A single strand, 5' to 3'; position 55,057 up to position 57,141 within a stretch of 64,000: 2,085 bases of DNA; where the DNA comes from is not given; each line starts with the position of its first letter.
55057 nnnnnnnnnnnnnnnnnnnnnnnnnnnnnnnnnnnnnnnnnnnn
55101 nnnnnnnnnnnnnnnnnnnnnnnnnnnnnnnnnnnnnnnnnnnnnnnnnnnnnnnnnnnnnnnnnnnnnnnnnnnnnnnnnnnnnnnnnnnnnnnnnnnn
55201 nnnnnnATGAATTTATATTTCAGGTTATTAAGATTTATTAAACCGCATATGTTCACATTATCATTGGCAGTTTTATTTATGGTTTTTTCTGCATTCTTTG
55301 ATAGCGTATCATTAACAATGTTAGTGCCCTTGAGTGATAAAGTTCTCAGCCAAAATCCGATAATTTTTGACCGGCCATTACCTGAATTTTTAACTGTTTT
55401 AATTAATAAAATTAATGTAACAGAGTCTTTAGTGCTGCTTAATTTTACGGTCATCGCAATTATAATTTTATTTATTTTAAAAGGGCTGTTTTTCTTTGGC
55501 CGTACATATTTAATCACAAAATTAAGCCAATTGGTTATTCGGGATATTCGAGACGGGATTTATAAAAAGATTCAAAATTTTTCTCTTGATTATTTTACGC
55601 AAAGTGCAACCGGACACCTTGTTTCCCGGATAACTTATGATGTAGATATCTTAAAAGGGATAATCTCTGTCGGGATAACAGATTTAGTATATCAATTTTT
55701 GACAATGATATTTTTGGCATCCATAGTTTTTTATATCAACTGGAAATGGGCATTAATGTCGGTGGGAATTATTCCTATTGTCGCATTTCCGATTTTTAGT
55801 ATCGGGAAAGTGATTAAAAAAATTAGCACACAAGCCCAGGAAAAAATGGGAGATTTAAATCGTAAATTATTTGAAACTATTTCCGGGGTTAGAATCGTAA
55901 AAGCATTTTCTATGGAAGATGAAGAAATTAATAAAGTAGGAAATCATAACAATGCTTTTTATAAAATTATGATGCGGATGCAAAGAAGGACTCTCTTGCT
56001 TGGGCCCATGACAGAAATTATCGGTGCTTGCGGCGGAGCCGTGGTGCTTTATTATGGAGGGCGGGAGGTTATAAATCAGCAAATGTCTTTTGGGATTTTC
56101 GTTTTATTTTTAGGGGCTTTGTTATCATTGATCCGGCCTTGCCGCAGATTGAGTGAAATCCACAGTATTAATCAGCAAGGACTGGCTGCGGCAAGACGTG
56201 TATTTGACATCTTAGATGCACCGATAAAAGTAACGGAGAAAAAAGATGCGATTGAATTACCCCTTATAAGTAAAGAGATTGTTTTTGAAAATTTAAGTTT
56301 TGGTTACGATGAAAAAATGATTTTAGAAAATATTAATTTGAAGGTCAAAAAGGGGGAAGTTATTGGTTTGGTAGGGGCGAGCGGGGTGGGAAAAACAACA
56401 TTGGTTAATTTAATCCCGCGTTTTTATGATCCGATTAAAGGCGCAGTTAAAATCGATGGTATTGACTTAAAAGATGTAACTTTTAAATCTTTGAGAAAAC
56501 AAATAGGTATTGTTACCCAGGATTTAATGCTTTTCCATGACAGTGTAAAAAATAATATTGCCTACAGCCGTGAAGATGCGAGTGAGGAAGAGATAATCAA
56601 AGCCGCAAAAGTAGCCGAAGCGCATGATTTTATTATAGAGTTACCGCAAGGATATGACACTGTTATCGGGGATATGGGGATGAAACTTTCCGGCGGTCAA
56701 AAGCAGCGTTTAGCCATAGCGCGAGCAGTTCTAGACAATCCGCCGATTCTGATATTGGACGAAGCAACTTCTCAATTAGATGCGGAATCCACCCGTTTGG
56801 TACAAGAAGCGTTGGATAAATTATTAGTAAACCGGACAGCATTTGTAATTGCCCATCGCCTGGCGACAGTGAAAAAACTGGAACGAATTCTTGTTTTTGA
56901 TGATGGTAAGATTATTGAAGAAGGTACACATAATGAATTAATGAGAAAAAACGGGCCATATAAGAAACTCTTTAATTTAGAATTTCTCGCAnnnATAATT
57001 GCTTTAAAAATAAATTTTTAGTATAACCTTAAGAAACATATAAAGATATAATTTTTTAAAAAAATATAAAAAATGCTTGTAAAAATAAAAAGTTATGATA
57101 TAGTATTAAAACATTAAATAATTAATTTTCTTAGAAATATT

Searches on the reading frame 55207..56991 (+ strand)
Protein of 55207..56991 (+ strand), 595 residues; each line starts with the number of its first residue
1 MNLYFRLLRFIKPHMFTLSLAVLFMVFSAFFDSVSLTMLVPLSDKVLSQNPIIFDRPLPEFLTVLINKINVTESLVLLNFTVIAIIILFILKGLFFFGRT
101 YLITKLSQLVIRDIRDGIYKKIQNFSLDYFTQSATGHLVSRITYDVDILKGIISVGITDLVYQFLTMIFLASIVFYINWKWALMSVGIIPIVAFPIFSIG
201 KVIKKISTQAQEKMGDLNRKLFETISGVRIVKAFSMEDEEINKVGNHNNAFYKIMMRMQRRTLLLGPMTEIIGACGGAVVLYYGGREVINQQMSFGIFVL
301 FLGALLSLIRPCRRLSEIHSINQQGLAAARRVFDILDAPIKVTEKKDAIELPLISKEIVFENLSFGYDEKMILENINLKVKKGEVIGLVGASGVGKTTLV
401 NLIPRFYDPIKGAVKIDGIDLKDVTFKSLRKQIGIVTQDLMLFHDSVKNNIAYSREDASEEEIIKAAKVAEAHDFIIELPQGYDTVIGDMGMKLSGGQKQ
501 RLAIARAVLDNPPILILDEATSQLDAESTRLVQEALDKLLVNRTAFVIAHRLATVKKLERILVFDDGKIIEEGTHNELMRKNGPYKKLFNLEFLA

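Call 62: search_protein_families(library=pfam, proteins=[window:55207-56991:+], max_evalue=0.00001)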
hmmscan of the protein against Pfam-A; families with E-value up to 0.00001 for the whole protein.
window:55207-56991:+ (595 aa): 3 families
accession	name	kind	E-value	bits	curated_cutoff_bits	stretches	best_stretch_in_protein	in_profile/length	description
PF00664.28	ABC_membrane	-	7.3e-45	154.2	28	1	61-308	21-270/274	ABC transporter transmembrane region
PF00005.33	ABC_tran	-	8.3e-35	120.8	25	1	373-522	1-137/137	ABC transporter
PF02463.25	SMC_N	-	9.9e-07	28.8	40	1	405-561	135-208/220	RecF/RecN/SMC N terminal domain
